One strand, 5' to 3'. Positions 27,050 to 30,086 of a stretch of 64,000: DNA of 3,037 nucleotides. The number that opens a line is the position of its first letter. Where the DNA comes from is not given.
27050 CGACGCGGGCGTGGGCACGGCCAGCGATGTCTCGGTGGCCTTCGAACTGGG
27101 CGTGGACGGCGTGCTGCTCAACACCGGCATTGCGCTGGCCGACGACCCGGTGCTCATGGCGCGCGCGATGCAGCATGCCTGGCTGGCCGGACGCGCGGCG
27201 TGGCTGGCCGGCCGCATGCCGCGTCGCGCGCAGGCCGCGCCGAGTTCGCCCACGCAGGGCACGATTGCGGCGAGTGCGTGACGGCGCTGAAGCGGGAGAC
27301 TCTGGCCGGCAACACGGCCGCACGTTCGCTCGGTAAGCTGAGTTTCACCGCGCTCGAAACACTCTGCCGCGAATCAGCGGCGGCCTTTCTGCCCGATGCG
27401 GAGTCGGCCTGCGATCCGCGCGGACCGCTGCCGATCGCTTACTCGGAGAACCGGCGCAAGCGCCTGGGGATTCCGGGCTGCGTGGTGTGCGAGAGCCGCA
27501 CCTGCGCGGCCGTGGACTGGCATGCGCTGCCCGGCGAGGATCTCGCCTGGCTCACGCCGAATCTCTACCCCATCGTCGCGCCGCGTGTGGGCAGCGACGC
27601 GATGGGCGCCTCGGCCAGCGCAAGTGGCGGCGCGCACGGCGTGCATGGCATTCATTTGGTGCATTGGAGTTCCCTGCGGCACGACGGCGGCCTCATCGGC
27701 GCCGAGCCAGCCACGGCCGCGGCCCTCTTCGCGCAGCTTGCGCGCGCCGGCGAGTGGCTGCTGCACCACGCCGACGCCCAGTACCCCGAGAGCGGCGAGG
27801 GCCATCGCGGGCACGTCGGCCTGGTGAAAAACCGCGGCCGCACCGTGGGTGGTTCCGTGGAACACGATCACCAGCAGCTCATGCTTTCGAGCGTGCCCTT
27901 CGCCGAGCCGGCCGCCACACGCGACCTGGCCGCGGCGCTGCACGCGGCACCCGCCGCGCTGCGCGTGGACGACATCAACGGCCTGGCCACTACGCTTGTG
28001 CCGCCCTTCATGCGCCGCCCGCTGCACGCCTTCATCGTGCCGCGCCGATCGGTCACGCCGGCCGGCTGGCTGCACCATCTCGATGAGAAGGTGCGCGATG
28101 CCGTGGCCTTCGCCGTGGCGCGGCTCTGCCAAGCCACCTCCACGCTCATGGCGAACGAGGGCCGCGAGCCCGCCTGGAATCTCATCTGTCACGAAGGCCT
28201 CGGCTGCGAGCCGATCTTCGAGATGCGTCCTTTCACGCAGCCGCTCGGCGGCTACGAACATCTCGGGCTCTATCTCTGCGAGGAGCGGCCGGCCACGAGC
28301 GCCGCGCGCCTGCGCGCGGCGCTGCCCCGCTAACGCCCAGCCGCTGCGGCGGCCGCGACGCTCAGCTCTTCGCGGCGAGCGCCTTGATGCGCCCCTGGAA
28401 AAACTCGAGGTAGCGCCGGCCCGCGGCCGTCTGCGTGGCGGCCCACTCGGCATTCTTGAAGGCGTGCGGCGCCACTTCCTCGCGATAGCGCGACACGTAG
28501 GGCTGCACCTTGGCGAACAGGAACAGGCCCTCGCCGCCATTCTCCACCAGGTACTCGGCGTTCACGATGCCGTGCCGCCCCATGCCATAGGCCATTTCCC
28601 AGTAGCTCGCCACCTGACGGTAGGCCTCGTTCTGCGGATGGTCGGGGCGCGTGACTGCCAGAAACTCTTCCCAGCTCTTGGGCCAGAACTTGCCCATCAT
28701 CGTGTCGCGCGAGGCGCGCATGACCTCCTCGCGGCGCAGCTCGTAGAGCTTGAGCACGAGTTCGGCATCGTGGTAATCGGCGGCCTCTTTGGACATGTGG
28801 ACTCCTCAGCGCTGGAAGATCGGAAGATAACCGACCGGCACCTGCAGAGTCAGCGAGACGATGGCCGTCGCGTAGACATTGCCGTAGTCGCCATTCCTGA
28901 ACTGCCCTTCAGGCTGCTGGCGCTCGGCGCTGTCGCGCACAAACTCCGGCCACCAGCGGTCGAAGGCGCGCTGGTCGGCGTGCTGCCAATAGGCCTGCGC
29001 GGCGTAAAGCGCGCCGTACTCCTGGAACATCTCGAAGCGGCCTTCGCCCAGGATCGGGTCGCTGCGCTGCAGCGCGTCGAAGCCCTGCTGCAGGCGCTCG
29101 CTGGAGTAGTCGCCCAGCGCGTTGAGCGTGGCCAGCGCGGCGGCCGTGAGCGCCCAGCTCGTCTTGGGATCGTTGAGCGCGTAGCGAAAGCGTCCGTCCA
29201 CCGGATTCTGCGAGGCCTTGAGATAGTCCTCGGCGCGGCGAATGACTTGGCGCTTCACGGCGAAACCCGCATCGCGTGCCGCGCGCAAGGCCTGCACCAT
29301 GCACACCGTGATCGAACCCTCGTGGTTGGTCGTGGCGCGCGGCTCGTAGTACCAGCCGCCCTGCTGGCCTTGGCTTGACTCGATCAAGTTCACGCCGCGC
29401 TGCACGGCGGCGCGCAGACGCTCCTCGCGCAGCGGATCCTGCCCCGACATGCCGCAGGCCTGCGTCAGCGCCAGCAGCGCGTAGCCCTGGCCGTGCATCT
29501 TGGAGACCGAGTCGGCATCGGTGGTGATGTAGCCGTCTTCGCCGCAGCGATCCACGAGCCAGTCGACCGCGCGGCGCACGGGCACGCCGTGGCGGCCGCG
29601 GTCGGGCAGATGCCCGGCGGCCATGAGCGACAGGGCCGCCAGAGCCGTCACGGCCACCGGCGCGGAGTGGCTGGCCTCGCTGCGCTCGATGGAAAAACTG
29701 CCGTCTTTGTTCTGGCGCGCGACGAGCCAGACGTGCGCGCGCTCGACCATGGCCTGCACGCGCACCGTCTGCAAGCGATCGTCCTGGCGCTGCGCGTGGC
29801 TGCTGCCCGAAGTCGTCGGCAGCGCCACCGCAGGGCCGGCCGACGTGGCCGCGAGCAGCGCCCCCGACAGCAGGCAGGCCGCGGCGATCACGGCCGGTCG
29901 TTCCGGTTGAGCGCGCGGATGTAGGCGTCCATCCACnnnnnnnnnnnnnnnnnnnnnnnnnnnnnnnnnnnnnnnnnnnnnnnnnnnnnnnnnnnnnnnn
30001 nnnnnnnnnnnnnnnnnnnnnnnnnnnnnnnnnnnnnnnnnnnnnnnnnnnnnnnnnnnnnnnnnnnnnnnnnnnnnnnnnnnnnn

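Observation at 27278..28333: GalT-like HIT nucleotidyltransferase translationally coupled (GTGA) to thiG, in a thi locus lacking thiF/thiO/thiH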

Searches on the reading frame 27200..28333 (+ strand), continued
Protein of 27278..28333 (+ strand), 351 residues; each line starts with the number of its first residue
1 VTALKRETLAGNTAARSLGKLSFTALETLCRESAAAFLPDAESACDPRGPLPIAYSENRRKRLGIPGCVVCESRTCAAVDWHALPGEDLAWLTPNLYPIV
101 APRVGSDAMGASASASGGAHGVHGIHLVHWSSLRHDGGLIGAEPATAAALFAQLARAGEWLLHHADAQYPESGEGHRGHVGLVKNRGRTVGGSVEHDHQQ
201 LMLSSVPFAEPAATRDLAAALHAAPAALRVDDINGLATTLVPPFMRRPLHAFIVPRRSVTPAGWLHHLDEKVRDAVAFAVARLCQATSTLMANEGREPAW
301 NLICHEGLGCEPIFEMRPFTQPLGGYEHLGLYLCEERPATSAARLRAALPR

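Call 45: search_protein_families(library=pfam, proteins=[P0107, P0114, P0125, P0133, P0072, P0081, P0093], max_evalue=0.01)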
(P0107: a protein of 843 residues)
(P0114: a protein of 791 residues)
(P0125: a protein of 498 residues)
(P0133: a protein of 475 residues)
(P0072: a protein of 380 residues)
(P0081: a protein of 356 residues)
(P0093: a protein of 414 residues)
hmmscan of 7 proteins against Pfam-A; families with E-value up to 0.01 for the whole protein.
P0107 (843 aa): 4 families
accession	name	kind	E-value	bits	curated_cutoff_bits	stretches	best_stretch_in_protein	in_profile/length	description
PF00534.26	Glycos_transf_1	-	9e-21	74.6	26.4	1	260-433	15-171/172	Glycosyl transferases group 1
PF13692.12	Glyco_trans_1_4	-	7.2e-15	55.9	27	1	262-375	3-113/142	Glycosyl transferases group 1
PF13439.12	Glyco_transf_4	-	2.3e-09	37.9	28.5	1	43-219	2-158/170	Glycosyltransferase Family 4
PF20706.3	GT4-conflict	-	0.0077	15.7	26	0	338-368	282-312/385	Family 4 Glycosyltransferase in conflict systems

P0114 (791 aa): 6 families
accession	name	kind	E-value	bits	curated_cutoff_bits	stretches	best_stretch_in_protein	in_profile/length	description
PF00534.26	Glycos_transf_1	-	5.8e-24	85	26.4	1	257-410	17-169/172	Glycosyl transferases group 1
PF13692.12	Glyco_trans_1_4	-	2.3e-19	70.5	27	1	262-399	8-142/142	Glycosyl transferases group 1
PF20706.3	GT4-conflict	-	4.8e-09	36.1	26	1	251-403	194-361/385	Family 4 Glycosyltransferase in conflict systems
PF13524.12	Glyco_trans_1_2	-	3.1e-07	30.9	25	1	326-428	39-143/144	Glycosyl transferase-like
PF13439.12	Glyco_transf_4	-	4e-06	27.4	28.5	1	25-225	2-170/170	Glycosyltransferase Family 4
PF13579.12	Glyco_trans_4_4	-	1.5e-05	25.9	29.7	1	25-218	1-156/158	Glycosyl transferase 4-like domain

P0125 (498 aa): 1 family
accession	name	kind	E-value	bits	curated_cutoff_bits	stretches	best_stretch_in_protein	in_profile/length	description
PF16285.10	DUF4931_N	-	0.0033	17.9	24.1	0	298-330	89-121/124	Domain of unknown function (DUF4931) N-terminal domain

P0133 (475 aa): 0 families

P0072 (380 aa): 2 families
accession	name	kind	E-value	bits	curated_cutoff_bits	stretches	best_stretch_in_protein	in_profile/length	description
PF01230.28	HIT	-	0.0018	19.3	21.5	0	125-213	16-89/98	HIT domain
PF01087.27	GalP_UDP_transf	-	0.0081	17.1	22.1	0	72-223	51-184/184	Galactose-1-phosphate uridyl transferase, N-terminal domain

P0081 (356 aa): 2 families
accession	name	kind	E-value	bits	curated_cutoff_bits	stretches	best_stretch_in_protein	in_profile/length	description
PF01087.27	GalP_UDP_transf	-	0.00016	22.6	22.1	1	45-205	14-184/184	Galactose-1-phosphate uridyl transferase, N-terminal domain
PF16285.10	DUF4931_N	-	0.004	17.7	24.1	0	176-199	96-119/124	Domain of unknown function (DUF4931) N-terminal domain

P0093 (414 aa): 0 families

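Call 46: search_solved_structures(query=L046:8595-9992:+, max_evalue=0.00001)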
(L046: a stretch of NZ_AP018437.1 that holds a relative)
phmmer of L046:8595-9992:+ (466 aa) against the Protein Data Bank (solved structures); distinct sequences matched with E-value up to 0.00001: 8.
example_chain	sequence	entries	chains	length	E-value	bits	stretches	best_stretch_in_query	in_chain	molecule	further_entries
3c48_A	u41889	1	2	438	3.7e-17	65.5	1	37-373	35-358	Predicted glycosyltransferases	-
3c4q_A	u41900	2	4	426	5.6e-17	65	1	37-373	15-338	Predicted glycosyltransferases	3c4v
6kih_A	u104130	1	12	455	1.2e-12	50.6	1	20-372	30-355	Tll1590 protein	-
2r60_A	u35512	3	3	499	2.2e-11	46.5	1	41-447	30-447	Glycosyl transferase, group 1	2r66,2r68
5d00_A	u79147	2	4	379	1.5e-07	33.9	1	262-426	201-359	N-acetyl-alpha-D-glucosaminyl L-malate synthase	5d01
5e9t_A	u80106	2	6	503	9e-07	31.3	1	267-372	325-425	Glycosyltransferase Gtf1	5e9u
2jjm_A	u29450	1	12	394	1.8e-06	30.3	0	260-449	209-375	GLYCOSYL TRANSFERASE, GROUP 1 FAMILY PROTEIN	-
4pqg_A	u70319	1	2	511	5.9e-06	28.6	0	268-392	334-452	Glycosyltransferase Gtf1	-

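Call 47: search_solved_structures(query=L046:11099-12112:+, max_evalue=0.001)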
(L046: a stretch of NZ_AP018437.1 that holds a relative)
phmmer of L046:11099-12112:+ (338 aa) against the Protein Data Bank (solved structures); distinct sequences matched with E-value up to 0.001: 19.
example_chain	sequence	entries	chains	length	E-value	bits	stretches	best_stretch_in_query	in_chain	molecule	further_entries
1uyp_A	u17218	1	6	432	7.1e-11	45.2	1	26-233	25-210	BETA-FRUCTOSIDASE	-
1w2t_A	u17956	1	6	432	1.8e-10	43.8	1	26-233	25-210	BETA FRUCTOSIDASE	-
7bwc_A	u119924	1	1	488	5.1e-08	35.8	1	47-287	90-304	Beta-fructofuranosidase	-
7bwb_A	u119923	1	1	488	6.8e-08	35.4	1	31-287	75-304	Beta-fructofuranosidase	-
4qqs_A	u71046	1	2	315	8.1e-07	31.8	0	65-136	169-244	Glycoside hydrolase family 43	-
7bj4_A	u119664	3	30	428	2.6e-06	30.2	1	17-267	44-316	Levansucrase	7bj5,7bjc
2qqv_A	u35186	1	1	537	2.4e-05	26.9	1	31-224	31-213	Beta-fructofuranosidase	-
2qqu_A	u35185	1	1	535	3.6e-05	26.4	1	31-223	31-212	Beta-fructofuranosidase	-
7fip_A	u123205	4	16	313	4.3e-05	26.1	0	41-129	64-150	Beta-1,2-mannobiose phosphorylase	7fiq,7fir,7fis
2xqr_A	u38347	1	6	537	4.3e-05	26.1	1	31-223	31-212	BETA-FRUCTOFURANOSIDASE, INSOLUBLE ISOENZYME CWINV1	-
2qqw_A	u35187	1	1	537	4.4e-05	26.1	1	47-223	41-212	Beta-fructofuranosidase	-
2oxb_A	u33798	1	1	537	5.3e-05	25.9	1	31-223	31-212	Beta-fructofuranosidase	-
5mui_A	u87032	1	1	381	6e-05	25.7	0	62-136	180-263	Beta-galactosidase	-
7vco_A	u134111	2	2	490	0.00011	24.8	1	31-283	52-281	Sucrose-6-phosphate hydrolase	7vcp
5mt2_A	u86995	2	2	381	0.00016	24.3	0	62-136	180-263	Beta-galactosidase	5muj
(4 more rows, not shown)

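Call 57: find_related_loci(query=A1, collection=metagenome_contigs, flank=6000)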
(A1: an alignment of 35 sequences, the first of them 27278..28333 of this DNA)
Query A1 (351 aa) in metagenome_contigs; peptide patterns used: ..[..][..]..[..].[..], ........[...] (x = any residue, [..] = any of these).
219 stretches matched a pattern; 64 encode a relative of the query (tblastn E <= 1e-3); 63 distinct loci.
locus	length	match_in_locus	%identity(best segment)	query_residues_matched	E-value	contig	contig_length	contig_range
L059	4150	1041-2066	64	1-351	3e-138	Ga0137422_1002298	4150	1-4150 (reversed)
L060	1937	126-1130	65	1-349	1e-144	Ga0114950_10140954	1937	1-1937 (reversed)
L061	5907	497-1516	65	1-349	2e-133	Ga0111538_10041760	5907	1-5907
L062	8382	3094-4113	65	1-349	2e-132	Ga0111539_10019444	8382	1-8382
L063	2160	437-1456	65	1-349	2e-136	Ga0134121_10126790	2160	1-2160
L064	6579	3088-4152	64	1-351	6e-127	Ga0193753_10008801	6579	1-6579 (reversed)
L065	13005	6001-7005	64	1-349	1e-132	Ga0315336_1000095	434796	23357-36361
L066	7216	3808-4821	58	1-349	2e-116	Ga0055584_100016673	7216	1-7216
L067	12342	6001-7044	58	4-349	1e-113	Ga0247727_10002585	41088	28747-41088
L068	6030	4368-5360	60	3-341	1e-112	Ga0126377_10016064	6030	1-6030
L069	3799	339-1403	59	3-349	2e-110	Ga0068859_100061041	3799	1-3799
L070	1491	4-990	60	29-349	4e-110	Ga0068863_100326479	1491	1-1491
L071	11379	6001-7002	59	4-348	2e-100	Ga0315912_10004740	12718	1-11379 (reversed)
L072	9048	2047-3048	53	4-349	4e-99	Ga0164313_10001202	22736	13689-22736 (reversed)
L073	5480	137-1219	54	3-351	2e-94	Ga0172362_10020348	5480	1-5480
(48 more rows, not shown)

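Call 70: find_encoding_contigs(protein=P0073, flank=6000, max_places=2)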
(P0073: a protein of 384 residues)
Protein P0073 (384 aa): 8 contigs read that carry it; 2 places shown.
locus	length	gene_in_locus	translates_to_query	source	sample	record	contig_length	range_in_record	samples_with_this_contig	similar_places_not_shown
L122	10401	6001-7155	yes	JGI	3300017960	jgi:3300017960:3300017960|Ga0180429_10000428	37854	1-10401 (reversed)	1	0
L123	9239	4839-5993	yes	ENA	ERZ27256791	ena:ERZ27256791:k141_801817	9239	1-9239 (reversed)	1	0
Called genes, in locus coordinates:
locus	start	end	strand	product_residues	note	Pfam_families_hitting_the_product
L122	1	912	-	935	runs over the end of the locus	PF04760:IF2_N, PF00009:GTP_EFTU, PF00025:Arf (weak), PF01926:MMR_HSR1, PF10662:PduV-EutP (weak), PF22042:EF-G_D2, PF11987:IF-2, PF03144:GTP_EFTU_D2, +1 more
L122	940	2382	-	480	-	-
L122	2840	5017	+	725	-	PF07719:TPR_2 (faint)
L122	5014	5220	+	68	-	PF02597:ThiS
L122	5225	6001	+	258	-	PF05690:ThiG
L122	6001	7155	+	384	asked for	-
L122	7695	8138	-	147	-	PF03473:MOSC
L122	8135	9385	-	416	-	PF03453:MoeA_N, PF00994:MoCF_biosynth, PF03454:MoeA_C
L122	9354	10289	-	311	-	PF01967:MoaC, PF00994:MoCF_biosynth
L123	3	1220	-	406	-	?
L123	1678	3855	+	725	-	PF07719:TPR_2 (faint)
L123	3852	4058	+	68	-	PF02597:ThiS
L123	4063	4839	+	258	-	PF05690:ThiG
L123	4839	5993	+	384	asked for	-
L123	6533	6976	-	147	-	PF03473:MOSC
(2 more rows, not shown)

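Call 72: find_encoding_contigs(protein=P0083, flank=6000, max_places=3)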
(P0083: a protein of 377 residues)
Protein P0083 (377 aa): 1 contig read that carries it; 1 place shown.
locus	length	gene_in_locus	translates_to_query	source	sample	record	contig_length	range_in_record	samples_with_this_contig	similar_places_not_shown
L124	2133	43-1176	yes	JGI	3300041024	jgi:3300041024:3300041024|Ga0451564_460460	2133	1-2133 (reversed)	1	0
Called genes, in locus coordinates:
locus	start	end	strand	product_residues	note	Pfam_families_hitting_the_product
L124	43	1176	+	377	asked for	-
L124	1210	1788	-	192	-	PF00081:Sod_Fe_N, PF02777:Sod_Fe_C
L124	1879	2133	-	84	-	?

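Call 77: find_encoding_contigs(protein=P0073, flank=10000, max_places=8)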
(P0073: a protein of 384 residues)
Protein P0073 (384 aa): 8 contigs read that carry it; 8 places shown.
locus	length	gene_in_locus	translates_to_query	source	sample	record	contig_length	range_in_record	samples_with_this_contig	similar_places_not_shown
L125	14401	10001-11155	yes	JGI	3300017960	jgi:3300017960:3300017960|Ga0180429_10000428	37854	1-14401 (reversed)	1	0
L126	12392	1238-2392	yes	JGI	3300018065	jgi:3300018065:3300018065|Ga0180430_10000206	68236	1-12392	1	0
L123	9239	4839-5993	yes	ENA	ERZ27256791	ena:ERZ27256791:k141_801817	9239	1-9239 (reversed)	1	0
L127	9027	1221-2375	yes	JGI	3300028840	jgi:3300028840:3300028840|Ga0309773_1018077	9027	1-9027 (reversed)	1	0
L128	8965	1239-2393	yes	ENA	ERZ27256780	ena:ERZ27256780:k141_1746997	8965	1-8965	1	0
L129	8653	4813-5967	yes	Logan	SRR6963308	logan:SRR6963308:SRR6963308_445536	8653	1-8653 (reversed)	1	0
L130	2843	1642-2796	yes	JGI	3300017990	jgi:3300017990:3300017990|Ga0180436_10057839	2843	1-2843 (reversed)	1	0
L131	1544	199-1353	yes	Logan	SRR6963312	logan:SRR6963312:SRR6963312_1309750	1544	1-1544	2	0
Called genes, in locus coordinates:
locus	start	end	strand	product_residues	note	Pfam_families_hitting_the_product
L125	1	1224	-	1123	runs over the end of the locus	PF00069:Pkinase, PF03109:ABC1 (faint), PF07714:PK_Tyr_Ser-Thr, PF06293:Kdo (weak), PF13191:AAA_16, PF13401:AAA_22 (faint), PF17874:TPR_MalT (faint), PF13424:TPR_12, +1 more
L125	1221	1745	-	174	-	PF02033:RBFA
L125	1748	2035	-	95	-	PF04456:DUF503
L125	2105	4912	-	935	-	PF04760:IF2_N, PF00009:GTP_EFTU, PF00025:Arf (weak), PF01926:MMR_HSR1, PF10662:PduV-EutP (weak), PF22042:EF-G_D2, PF11987:IF-2, PF03144:GTP_EFTU_D2, +1 more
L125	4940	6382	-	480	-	-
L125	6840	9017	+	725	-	PF07719:TPR_2 (faint)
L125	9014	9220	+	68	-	PF02597:ThiS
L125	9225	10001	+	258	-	PF05690:ThiG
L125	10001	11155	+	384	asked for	-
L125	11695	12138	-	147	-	PF03473:MOSC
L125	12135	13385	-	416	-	PF03453:MoeA_N, PF00994:MoCF_biosynth, PF03454:MoeA_C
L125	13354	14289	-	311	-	PF01967:MoaC, PF00994:MoCF_biosynth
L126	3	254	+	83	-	?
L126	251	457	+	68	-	PF02597:ThiS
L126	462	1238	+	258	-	PF05690:ThiG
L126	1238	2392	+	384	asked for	-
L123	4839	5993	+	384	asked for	-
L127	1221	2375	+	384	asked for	-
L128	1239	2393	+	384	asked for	-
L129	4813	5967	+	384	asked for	-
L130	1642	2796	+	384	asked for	-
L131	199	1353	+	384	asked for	-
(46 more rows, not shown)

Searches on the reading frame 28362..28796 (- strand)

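Call 3: search_protein_families(library=pfam, proteins=[window:28362-28796:-], max_evalue=0.01)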
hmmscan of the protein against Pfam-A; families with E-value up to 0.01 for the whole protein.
window:28362-28796:- (144 aa): 1 family
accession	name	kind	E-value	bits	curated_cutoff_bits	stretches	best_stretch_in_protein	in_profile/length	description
PF15956.11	DUF4760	-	6.7e-21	75.4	25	1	9-121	4-139/141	Domain of unknown function (DUF4760)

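Call 4: search_protein_families(library=ncbifam, proteins=[window:28362-28796:-], max_evalue=0.01)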
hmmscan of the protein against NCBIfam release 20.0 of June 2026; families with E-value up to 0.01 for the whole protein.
window:28362-28796:- (144 aa): 0 families

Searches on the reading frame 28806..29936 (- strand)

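Call 3: search_protein_families(library=pfam, proteins=[window:28806-29936:-], max_evalue=0.01)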
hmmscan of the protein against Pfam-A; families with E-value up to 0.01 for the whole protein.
window:28806-29936:- (376 aa): 2 families
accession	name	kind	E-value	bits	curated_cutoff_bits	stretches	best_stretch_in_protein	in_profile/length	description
PF13243.12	SQHop_cyclase_C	-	2.7e-11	43.5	26.1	2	174-293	157-278/319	Squalene-hopene cyclase C-terminal domain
PF00432.27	Prenyltrans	-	1.7e-06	28.1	26.5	1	62-133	148-211/304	Prenyltransferase alpha-alpha toroid domain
